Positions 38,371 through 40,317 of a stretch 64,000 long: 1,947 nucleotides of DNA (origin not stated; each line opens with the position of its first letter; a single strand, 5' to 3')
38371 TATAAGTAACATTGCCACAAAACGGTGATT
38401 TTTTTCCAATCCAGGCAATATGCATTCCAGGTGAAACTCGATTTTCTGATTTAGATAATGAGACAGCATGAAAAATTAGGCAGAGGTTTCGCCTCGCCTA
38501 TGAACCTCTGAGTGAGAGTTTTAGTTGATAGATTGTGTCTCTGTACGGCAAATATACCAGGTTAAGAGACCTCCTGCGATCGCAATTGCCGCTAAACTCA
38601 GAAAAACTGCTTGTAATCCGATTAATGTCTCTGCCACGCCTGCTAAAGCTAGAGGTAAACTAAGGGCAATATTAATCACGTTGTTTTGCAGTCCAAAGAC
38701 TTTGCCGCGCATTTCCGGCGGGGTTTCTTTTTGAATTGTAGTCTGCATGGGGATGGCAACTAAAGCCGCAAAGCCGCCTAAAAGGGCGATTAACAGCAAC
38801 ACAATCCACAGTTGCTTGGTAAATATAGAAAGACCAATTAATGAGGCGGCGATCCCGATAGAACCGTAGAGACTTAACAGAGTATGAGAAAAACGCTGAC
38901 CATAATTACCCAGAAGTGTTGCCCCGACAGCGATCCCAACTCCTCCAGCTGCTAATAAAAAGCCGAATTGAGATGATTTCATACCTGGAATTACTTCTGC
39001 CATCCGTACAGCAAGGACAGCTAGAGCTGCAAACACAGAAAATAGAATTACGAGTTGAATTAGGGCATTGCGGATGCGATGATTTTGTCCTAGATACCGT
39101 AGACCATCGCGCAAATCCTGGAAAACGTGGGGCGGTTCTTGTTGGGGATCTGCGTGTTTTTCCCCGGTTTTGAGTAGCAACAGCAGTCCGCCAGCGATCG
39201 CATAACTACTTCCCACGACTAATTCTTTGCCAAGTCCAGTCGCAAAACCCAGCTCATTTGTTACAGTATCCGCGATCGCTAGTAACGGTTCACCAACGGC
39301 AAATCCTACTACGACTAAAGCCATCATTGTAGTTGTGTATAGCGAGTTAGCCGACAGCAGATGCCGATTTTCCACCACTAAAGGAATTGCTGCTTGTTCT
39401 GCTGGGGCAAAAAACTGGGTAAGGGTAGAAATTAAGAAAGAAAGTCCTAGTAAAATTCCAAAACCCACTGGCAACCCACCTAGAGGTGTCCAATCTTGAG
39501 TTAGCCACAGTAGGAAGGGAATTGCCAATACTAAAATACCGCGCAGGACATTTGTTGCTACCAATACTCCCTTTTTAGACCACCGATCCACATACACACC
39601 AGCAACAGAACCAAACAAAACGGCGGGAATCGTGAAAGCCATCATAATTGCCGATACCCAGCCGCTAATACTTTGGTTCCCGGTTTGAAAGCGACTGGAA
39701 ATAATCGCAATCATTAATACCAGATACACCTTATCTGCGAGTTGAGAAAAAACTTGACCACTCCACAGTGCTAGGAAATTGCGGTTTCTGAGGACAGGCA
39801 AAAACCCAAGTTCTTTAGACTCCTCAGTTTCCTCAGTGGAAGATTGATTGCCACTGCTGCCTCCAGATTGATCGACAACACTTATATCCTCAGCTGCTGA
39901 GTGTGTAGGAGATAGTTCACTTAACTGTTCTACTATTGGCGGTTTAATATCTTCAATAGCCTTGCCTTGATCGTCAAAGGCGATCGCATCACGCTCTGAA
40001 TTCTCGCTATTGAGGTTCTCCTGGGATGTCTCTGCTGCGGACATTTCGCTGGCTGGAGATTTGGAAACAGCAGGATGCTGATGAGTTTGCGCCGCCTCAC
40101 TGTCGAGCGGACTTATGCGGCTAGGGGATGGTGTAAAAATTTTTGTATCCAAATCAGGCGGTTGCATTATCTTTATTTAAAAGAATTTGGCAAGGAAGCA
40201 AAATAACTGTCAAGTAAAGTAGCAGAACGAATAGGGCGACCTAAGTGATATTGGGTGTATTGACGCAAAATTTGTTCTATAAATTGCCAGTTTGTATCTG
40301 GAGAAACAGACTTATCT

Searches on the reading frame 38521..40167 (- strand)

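Call 69: search_protein_families(library=ncbifam, proteins=[window:38521-40167:-], max_evalue=0.00001)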
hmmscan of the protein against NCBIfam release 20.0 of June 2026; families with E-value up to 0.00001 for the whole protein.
window:38521-40167:- (548 aa): 9 families
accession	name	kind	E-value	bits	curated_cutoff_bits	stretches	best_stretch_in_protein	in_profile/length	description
TIGR00900.1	2A0121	subfamily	2.7e-45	155.3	319.6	1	131-511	1-358/364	H+ Antiporter protein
NF006386.0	PRK08633.1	equivalog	6.3e-31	107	1221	1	128-536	8-406/1147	acyl-[ACP]--phospholipid O-acyltransferase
NF008397.0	PRK11195.1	equivalog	1.7e-16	60.3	297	1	128-512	2-367/414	lysophospholipid transporter LplT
NF000051.1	macrolide_MefB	exception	2.2e-14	53.2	800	1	129-532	9-388/409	macrolide efflux MFS transporter Mef(B)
NF007792.0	PRK10489.1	equivalog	7.4e-14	51.6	324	1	161-538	43-397/419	enterobactin transporter EntS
NF052575.1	MFS_efflux_Tap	equivalog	2e-10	40.3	625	1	171-535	41-390/401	multidrug efflux MFS transporter Tap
NF000246.1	macrolide_MefC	exception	2.6e-10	39.9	870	1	130-537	9-393/407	macrolide efflux MFS transporter Mef(C)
TIGR00881.1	2A0104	subfamily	4.7e-08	32.5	407.75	1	382-546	14-177/379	phosphoglycerate transporter protein PgtP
NF000154.1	macrolide_MefEN2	exception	1.9e-06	27.5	800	1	136-523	13-375/401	macrolide efflux MFS transporter Mef(En2)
